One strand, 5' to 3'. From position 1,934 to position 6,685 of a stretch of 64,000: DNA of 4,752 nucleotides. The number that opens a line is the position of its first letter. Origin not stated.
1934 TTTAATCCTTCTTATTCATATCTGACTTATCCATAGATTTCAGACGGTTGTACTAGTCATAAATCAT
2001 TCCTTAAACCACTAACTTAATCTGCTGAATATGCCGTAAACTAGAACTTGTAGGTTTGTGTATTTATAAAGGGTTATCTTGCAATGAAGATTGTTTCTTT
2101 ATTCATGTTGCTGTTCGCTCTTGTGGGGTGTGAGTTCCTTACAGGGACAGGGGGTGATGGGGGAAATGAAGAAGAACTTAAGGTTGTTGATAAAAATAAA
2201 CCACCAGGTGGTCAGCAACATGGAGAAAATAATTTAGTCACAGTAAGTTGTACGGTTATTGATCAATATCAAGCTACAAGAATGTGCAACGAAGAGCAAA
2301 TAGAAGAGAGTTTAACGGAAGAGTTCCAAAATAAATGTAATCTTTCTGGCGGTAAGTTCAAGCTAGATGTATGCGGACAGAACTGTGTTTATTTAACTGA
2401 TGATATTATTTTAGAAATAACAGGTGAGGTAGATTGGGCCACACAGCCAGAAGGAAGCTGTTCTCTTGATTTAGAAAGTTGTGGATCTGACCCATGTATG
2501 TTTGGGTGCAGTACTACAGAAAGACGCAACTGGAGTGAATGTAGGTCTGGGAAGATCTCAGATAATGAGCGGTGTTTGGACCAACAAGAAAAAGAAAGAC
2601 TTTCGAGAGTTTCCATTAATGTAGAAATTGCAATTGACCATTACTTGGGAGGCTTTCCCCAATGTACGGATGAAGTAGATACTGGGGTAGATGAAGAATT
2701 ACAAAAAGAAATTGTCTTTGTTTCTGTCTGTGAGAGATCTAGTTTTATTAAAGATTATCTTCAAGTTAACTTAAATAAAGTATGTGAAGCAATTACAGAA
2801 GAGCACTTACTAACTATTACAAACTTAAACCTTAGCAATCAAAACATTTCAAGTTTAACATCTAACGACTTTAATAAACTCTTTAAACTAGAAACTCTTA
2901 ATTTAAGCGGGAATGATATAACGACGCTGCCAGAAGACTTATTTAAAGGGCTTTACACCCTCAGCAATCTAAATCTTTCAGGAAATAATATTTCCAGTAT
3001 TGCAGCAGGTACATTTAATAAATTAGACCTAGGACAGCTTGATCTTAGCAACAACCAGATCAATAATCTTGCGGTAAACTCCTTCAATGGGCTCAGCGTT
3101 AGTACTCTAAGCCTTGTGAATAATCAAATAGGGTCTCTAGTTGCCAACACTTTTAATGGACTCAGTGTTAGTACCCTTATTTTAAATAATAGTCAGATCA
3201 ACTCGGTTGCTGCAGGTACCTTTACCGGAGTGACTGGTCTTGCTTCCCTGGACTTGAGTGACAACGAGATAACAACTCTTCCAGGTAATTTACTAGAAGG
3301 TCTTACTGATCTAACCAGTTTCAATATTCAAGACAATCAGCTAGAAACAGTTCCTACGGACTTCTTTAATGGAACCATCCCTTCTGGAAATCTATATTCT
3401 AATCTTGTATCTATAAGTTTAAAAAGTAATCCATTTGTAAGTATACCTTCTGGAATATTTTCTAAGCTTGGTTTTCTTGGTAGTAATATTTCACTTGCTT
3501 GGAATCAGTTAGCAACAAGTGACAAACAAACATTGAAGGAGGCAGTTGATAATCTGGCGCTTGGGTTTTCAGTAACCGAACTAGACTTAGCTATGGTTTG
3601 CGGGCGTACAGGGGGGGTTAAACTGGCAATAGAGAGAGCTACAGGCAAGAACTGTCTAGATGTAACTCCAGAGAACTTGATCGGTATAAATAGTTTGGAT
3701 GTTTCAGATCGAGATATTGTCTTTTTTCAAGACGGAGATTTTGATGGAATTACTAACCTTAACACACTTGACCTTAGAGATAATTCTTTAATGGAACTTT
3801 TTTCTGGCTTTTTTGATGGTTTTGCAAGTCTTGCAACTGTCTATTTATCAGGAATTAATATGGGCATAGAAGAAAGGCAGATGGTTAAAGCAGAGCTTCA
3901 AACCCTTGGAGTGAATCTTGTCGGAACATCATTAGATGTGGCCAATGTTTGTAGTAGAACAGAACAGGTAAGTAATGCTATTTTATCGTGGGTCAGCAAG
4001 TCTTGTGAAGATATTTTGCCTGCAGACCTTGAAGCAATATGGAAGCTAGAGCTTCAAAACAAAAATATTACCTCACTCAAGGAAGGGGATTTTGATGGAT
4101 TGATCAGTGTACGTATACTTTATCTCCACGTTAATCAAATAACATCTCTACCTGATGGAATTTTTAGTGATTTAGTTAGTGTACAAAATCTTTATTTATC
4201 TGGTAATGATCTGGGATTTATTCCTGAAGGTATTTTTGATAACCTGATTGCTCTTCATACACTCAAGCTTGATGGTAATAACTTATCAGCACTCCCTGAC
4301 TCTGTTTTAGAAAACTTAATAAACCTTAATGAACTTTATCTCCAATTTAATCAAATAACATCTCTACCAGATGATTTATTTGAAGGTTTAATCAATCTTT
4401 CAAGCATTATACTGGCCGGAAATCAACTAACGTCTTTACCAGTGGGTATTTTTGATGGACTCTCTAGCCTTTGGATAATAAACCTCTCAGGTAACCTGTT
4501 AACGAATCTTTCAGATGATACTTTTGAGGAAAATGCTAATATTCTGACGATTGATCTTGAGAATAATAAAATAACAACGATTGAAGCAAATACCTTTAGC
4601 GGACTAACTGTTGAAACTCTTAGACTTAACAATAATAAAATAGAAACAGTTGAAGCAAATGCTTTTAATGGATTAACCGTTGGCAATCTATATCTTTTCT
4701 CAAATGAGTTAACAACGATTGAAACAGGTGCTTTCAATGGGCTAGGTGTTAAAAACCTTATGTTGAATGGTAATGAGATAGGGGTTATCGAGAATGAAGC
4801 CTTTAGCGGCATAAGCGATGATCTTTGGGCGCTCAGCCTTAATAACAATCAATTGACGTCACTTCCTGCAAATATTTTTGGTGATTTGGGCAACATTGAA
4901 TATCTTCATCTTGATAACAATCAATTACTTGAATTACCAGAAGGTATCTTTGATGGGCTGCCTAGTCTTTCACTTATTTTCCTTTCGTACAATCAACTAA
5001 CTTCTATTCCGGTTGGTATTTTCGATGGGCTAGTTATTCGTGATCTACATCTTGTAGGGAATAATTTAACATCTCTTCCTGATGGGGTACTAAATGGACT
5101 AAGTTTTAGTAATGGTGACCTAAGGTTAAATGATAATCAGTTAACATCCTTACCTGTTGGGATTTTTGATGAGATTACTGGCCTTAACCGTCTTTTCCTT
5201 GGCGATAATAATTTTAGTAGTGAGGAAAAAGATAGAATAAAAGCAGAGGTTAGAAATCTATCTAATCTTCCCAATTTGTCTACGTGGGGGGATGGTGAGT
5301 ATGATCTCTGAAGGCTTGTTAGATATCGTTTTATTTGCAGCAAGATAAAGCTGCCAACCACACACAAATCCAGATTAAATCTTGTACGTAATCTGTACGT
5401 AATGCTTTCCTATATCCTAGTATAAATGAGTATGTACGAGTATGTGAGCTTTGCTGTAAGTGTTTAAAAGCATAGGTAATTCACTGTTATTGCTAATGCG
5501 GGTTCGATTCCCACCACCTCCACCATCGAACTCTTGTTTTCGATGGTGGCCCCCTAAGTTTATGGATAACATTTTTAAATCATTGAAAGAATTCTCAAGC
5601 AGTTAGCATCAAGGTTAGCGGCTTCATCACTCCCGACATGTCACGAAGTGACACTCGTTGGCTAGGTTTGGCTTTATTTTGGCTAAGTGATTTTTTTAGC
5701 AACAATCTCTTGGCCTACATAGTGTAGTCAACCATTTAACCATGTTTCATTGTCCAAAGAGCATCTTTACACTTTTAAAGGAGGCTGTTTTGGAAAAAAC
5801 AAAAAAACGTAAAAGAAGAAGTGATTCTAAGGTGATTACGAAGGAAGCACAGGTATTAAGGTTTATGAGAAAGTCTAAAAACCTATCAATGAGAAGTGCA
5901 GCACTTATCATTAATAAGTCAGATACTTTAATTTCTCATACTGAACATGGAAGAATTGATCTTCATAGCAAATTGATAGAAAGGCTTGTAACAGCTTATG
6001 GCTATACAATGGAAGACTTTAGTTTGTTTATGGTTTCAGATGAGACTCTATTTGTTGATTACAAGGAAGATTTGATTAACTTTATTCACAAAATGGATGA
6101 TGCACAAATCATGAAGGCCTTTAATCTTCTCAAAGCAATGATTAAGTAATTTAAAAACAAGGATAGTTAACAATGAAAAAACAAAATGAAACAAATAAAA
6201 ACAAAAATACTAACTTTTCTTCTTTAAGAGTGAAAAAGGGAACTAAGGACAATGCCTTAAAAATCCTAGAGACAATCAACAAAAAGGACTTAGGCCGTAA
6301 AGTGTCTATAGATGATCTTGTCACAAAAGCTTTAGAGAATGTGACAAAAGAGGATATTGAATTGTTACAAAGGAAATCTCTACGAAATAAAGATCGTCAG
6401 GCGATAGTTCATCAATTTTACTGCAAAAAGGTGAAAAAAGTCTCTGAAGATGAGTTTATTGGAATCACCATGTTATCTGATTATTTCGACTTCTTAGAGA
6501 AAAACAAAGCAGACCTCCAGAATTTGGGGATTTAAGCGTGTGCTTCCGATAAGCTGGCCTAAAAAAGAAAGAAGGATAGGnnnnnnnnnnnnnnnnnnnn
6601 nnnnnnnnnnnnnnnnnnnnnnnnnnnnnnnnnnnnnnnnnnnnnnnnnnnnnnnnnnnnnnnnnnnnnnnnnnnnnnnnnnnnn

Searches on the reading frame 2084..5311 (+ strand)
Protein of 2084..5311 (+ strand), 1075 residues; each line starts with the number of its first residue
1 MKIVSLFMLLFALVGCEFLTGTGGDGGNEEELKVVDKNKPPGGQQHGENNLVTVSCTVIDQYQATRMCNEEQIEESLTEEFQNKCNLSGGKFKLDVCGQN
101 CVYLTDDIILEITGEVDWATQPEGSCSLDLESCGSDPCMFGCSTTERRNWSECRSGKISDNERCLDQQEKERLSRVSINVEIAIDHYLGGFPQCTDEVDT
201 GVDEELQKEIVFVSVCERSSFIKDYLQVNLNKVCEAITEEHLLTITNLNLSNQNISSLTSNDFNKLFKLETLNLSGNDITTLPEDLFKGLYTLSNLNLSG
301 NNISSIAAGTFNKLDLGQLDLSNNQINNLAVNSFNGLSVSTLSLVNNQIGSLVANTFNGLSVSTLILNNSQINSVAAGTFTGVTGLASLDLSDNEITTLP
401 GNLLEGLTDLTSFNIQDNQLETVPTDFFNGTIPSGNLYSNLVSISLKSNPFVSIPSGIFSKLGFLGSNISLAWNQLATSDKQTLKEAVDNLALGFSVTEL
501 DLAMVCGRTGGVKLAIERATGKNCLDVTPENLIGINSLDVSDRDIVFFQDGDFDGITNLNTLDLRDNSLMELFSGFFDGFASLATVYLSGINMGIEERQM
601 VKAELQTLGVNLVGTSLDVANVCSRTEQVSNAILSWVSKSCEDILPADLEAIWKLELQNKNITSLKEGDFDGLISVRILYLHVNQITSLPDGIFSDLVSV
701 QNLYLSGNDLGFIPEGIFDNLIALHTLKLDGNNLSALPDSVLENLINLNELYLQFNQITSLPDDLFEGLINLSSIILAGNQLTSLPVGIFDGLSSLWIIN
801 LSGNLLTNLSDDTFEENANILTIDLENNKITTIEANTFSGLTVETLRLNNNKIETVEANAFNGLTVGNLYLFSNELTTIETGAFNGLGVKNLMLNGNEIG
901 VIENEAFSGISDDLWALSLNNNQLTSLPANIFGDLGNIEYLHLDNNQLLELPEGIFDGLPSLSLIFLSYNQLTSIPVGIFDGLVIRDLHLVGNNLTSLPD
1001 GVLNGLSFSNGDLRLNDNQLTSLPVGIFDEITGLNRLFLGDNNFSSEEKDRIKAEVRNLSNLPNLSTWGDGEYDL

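Call 11: search_protein_families(library=pfam, proteins=[window:2084-5311:+], max_evalue=0.001)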
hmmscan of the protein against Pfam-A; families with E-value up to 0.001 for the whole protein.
window:2084-5311:+ (1075 aa): 5 families
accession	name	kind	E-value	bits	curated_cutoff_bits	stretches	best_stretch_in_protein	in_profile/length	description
PF13855.12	LRR_8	-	4.6e-92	302.2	27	13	747-806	2-61/61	Leucine rich repeat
PF13306.12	LRR_5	-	1.5e-40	138.4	27.7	5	756-863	20-122/127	BspA type Leucine rich repeat region (6 copies)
PF12799.13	LRR_4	-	6.7e-28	96.5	27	3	386-423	3-39/44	Leucine Rich repeats (2 copies)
PF00560.39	LRR_1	-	1.2e-15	54.7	20.6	0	268-288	1-21/23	Leucine Rich Repeat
PF23598.1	LRR_14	-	2e-11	43.7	40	1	661-772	34-138/353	Leucine-rich repeat region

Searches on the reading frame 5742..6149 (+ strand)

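Call 11: search_protein_families(library=pfam, proteins=[window:5742-6149:+], max_evalue=0.001)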
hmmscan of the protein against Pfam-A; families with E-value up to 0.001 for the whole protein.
window:5742-6149:+ (135 aa): 1 family
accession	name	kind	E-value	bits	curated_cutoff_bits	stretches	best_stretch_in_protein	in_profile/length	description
PF01381.28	HTH_3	-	0.00027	21.4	23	1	39-93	1-55/55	Helix-turn-helix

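Call 73: search_protein_families(library=phrogs, proteins=[window:5742-6149:+], max_evalue=0.001)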
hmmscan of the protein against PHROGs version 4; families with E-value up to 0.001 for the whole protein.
window:5742-6149:+ (135 aa): 0 families

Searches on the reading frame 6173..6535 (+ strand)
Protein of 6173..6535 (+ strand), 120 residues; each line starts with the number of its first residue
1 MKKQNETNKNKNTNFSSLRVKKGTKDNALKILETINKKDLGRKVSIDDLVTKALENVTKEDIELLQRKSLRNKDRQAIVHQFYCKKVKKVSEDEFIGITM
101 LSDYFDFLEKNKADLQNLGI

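Call 11: search_protein_families(library=pfam, proteins=[window:6173-6535:+], max_evalue=0.001)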
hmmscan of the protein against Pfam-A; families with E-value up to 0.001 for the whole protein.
window:6173-6535:+ (120 aa): 0 families

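Call 73: search_protein_families(library=phrogs, proteins=[window:6173-6535:+], max_evalue=0.001)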
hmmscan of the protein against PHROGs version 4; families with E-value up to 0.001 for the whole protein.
window:6173-6535:+ (120 aa): 1 family
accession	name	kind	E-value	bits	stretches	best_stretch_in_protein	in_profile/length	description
phrog_1983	-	unknown function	0.00041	21.9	1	25-82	47-109/128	-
